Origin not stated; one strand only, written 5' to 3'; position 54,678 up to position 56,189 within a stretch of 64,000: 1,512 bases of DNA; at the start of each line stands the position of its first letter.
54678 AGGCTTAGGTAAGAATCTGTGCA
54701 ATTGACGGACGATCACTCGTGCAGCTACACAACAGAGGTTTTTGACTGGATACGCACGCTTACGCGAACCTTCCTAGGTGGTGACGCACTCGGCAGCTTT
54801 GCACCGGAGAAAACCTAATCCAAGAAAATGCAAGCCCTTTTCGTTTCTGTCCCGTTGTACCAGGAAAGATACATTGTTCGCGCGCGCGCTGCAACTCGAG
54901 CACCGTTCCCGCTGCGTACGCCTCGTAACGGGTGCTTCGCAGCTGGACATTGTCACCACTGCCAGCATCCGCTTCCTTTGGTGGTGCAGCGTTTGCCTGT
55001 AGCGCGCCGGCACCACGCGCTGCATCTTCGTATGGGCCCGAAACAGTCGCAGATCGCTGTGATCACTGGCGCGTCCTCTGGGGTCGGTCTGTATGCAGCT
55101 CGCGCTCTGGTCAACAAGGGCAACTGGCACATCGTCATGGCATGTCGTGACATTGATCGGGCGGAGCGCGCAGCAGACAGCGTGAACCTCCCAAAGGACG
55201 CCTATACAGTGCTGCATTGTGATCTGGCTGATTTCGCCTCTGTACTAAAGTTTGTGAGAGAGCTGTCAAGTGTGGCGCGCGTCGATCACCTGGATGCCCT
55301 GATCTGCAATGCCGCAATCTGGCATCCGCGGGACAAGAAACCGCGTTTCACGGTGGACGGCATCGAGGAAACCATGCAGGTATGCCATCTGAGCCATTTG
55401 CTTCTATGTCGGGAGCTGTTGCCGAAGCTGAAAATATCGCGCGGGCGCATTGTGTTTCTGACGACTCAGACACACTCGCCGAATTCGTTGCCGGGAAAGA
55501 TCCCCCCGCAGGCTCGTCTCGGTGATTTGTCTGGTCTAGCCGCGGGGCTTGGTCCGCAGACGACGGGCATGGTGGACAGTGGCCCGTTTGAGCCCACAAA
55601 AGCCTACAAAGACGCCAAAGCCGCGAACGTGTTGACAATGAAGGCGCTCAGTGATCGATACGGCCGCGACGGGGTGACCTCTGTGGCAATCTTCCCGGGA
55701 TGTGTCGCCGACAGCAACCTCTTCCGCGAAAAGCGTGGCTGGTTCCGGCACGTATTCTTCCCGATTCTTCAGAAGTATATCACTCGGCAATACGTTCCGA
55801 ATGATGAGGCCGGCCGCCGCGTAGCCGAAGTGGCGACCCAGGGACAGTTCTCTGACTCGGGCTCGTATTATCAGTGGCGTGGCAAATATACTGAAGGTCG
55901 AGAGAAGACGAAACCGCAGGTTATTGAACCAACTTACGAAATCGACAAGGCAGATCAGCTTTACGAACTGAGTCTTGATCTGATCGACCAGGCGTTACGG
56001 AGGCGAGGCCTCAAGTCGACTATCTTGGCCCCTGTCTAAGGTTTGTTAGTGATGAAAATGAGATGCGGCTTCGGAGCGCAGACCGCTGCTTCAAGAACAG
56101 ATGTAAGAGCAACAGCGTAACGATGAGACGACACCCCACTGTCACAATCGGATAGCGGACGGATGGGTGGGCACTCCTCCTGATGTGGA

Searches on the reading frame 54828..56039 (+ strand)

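Call 69: search_protein_families(library=pfam, proteins=[window:54828-56039:+], max_evalue=0.001)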
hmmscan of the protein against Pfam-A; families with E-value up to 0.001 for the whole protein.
window:54828-56039:+ (403 aa): 5 families
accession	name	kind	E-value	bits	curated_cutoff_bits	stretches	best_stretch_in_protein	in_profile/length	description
PF00106.31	adh_short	-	3.9e-23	82.4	26.6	1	75-213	1-136/195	short chain dehydrogenase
PF13561.12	adh_short_C2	-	8.3e-15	55.4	27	1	81-214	1-131/236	Enoyl-(Acyl carrier protein) reductase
PF01370.27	Epimerase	-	8.2e-05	22.6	20.9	0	78-155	2-71/240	NAD dependent epimerase/dehydratase family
PF08659.16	KR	-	0.00015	22.2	22.6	1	78-149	4-78/180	KR domain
PF16363.11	GDP_Man_Dehyd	-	0.00077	19.5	27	0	79-159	2-86/332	GDP-mannose 4,6 dehydratase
